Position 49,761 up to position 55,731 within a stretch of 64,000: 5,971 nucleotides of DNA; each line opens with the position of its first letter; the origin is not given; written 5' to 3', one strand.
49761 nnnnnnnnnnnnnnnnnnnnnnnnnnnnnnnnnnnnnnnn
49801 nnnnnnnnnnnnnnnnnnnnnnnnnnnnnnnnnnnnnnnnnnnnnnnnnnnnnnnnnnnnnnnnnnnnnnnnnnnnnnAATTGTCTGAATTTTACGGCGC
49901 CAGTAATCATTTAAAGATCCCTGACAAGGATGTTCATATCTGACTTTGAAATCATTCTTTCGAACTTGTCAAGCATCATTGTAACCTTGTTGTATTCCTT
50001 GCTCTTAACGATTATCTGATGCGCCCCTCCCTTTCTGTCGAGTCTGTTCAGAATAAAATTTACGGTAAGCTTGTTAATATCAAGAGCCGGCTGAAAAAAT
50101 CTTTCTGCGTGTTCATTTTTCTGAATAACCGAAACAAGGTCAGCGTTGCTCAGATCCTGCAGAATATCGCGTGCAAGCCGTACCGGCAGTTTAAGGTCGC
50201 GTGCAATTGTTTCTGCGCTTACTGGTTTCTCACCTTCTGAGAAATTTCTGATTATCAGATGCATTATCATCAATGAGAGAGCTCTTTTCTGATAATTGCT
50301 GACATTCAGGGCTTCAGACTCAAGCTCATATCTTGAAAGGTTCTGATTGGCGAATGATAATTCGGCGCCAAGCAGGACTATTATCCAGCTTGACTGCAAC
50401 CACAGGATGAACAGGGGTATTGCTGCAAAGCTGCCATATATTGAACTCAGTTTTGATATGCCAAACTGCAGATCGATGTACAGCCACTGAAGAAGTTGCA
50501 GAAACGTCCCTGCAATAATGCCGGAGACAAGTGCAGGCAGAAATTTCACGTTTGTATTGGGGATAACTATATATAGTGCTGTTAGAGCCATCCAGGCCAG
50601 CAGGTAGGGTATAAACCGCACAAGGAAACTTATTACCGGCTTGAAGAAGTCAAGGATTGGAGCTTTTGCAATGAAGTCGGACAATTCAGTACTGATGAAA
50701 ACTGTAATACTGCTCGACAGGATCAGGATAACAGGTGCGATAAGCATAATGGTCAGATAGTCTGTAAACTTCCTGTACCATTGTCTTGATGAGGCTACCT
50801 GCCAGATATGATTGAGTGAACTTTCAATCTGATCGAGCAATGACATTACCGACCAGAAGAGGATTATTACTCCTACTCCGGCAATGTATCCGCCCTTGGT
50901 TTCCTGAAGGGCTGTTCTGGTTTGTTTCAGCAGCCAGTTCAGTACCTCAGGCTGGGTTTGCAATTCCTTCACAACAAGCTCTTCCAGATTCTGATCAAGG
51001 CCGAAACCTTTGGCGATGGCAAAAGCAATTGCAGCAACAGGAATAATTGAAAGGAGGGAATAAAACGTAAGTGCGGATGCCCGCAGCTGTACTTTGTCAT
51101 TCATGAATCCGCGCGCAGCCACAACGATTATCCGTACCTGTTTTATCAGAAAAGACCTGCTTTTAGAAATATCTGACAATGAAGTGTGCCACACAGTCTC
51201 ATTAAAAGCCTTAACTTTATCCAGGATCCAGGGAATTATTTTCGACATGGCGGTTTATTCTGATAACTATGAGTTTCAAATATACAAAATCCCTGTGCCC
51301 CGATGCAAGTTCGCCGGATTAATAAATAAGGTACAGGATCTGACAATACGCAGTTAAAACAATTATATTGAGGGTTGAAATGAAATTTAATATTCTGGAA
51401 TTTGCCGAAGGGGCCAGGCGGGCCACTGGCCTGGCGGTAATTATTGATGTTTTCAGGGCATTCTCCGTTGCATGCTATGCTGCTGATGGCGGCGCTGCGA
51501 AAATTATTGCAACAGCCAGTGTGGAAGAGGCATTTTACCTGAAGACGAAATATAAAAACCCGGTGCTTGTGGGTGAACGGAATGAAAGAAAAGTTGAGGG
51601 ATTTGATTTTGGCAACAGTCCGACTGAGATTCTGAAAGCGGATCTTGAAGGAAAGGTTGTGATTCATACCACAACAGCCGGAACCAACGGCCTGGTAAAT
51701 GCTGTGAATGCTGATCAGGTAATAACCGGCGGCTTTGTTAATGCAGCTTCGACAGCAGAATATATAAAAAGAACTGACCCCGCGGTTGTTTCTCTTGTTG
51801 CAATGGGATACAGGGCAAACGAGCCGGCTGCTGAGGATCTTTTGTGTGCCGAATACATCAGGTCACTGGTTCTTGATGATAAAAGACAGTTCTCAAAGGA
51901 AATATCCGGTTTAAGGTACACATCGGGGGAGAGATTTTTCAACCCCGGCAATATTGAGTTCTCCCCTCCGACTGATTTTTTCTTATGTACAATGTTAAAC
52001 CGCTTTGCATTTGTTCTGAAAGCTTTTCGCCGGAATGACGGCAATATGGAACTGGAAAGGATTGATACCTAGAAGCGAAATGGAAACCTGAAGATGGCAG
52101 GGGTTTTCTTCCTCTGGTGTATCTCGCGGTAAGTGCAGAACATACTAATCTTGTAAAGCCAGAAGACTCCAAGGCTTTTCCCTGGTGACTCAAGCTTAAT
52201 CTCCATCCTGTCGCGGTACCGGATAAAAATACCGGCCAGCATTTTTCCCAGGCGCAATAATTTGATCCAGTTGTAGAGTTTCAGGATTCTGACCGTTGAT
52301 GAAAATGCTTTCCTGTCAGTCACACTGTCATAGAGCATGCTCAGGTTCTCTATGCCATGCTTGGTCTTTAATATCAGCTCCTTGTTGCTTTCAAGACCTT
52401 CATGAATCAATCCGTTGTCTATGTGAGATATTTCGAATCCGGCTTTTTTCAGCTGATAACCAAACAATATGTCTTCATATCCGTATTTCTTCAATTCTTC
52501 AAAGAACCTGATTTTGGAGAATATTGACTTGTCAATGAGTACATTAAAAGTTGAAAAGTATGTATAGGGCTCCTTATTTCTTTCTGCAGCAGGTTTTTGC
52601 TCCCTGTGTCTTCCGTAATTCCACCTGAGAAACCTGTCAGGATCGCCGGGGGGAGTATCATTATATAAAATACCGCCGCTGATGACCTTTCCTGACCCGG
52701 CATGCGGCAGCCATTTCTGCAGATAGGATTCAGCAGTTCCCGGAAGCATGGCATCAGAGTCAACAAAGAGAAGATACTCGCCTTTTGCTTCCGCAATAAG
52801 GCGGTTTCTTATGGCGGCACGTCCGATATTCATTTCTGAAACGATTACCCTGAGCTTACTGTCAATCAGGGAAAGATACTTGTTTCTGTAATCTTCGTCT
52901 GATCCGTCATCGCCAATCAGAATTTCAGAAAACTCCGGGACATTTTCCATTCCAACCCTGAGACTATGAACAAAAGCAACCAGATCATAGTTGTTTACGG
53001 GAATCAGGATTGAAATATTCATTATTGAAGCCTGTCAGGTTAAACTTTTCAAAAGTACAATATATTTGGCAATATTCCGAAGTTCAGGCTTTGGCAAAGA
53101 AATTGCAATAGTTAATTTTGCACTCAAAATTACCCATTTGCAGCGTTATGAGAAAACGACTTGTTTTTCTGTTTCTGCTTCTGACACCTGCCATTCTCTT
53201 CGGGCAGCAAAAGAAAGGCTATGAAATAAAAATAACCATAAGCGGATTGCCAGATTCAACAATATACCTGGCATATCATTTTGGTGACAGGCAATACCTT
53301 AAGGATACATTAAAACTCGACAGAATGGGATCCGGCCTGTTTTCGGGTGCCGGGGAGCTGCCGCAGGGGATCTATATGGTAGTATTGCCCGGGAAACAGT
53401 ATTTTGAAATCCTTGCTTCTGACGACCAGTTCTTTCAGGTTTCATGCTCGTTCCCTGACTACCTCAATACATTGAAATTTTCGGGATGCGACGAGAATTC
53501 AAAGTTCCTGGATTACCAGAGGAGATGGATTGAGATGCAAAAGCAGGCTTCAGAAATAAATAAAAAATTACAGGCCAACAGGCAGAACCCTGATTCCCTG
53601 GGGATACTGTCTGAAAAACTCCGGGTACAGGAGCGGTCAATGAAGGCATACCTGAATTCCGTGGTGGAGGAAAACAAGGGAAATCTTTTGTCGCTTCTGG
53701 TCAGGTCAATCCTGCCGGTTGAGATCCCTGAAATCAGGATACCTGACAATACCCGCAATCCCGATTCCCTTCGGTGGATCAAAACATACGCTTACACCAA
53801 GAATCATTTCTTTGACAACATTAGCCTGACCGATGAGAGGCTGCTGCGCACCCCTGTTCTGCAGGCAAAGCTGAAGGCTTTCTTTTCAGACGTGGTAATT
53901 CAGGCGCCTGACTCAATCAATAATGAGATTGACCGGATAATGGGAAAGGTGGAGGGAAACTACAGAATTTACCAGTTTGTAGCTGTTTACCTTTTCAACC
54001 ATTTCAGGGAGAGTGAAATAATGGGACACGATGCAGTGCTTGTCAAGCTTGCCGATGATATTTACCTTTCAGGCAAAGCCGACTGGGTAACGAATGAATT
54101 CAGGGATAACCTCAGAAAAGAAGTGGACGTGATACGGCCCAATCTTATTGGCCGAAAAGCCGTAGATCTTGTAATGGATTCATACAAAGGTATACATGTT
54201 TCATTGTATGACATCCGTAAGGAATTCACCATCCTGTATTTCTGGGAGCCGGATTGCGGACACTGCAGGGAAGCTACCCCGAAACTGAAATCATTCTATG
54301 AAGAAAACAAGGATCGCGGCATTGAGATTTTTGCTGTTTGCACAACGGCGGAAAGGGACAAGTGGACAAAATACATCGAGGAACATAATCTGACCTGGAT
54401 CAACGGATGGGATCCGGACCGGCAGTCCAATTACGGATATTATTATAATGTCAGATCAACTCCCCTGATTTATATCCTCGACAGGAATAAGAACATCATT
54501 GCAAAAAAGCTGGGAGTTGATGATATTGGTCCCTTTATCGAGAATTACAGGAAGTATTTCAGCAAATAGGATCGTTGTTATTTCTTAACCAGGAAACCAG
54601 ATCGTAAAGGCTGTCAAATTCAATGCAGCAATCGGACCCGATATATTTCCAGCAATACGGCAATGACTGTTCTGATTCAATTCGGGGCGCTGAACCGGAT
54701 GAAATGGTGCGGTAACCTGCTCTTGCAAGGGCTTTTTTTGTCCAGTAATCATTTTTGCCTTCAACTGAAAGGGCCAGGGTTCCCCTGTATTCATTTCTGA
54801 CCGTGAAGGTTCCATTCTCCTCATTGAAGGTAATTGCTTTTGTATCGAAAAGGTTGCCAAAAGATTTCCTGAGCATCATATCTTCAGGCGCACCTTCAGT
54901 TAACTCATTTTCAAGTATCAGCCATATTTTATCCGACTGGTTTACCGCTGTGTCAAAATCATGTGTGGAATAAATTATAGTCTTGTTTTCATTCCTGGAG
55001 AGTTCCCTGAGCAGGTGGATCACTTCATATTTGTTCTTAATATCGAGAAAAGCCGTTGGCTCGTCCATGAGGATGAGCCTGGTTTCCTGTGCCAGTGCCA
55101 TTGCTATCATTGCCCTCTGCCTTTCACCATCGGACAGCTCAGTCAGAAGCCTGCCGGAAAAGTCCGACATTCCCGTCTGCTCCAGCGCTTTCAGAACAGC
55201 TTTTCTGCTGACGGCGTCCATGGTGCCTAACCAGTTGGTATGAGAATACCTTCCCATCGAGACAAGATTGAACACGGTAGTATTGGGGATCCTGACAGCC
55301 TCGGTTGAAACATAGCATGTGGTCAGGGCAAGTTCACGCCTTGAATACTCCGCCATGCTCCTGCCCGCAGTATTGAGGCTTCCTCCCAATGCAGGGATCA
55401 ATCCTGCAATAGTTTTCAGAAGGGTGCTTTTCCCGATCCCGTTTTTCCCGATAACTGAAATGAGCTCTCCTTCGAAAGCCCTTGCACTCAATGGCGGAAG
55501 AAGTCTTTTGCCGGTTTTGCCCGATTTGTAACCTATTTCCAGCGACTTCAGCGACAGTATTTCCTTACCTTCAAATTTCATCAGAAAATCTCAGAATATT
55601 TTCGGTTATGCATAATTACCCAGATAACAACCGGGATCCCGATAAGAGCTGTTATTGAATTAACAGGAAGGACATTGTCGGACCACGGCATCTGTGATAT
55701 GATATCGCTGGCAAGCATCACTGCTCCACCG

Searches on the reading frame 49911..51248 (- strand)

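Call 18: search_protein_families(library=pfam, proteins=[window:49911-51248:-])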
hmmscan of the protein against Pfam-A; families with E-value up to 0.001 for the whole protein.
window:49911-51248:- (445 aa): 1 family
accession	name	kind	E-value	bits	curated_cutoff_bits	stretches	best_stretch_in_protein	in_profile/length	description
PF03631.20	Virul_fac_BrkB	-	2.1e-50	172.3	33.7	1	50-302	2-256/259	Virulence factor BrkB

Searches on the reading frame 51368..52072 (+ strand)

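Call 18: search_protein_families(library=pfam, proteins=[window:51368-52072:+])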
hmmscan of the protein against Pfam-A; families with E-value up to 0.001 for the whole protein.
window:51368-52072:+ (234 aa): 1 family
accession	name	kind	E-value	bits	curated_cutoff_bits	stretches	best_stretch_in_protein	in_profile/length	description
PF04029.19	2-ph_phosp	-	1e-44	152.8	26.4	1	18-172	11-165/226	2-phosphosulpholactate phosphatase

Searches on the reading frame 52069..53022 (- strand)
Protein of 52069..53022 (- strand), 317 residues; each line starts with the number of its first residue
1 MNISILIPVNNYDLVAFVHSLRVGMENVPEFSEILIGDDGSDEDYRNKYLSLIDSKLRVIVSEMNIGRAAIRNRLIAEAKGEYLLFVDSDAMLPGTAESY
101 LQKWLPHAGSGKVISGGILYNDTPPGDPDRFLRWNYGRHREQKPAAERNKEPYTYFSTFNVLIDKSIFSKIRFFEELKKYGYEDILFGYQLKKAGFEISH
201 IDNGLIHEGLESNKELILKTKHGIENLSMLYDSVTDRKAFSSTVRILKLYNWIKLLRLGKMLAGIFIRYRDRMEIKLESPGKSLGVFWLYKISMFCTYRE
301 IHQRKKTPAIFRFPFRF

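Call 18: search_protein_families(library=pfam, proteins=[window:52069-53022:-])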
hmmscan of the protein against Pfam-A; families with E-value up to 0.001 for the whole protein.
window:52069-53022:- (317 aa): 2 families
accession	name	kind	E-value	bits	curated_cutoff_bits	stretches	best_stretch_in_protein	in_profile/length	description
PF00535.33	Glycos_transf_2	-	1.2e-10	42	23.3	1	4-169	1-165/168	Glycosyl transferase family 2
PF10111.15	Glyco_tranf_2_2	-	3.2e-06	27.3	27.3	1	5-92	2-93/276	Glycosyltransferase like family 2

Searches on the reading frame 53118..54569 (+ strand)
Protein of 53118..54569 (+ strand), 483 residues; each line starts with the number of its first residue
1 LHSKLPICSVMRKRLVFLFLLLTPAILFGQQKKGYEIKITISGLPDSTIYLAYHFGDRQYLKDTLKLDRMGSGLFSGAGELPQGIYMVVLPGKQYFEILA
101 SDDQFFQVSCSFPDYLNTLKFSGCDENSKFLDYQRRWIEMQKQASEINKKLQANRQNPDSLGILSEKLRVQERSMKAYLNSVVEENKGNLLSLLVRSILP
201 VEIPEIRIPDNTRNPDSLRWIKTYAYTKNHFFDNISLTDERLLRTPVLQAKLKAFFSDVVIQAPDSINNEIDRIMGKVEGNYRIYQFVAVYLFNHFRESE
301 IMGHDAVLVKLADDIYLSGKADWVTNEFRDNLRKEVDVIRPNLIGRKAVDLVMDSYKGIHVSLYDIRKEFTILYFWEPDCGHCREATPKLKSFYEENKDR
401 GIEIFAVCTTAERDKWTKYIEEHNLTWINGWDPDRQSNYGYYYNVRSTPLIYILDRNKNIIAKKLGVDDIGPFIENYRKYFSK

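Call 18: search_protein_families(library=pfam, proteins=[window:53118-54569:+])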
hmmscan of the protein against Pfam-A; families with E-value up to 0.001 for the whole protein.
window:53118-54569:+ (483 aa): 7 families
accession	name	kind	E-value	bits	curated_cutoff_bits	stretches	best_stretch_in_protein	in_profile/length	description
PF00578.27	AhpC-TSA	-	4.3e-14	53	26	1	344-461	1-122/124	AhpC/TSA family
PF13905.12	Thioredoxin_8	-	1e-12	48.6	27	1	371-460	4-94/94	Thioredoxin-like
PF08534.16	Redoxin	-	1.3e-09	38.4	26.6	1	357-469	17-137/148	Redoxin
PF13098.12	Thioredoxin_2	-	2e-06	28.6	27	1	369-464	6-91/104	Thioredoxin-like domain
PF17127.10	DUF5106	-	1.1e-05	26.4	28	1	222-313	32-125/151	Domain of unknown function (DUF5106)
PF00085.26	Thioredoxin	-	3.8e-05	24.1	23.5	0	368-415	18-64/103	Thioredoxin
PF14289.11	DUF4369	-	0.00079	20.4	25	0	35-128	1-89/91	Domain of unknown function (DUF4369)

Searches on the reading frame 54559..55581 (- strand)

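Call 18: search_protein_families(library=pfam, proteins=[window:54559-55581:-])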
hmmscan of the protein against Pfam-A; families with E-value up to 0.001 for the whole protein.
window:54559-55581:- (340 aa): 4 families
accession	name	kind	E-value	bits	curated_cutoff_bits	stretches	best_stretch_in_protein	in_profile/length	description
PF00005.33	ABC_tran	-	3.2e-26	93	25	1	31-177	4-137/137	ABC transporter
PF13304.12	AAA_21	-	2e-12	48.2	27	1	146-208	235-299/304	AAA domain, putative AbiEii toxin, Type IV TA system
PF02463.25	SMC_N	-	3.4e-08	33.6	40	1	35-208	21-198/220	RecF/RecN/SMC N terminal domain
PF13175.12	AAA_15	-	5.1e-07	30.1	32.1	0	165-207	327-369/374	AAA ATPase domain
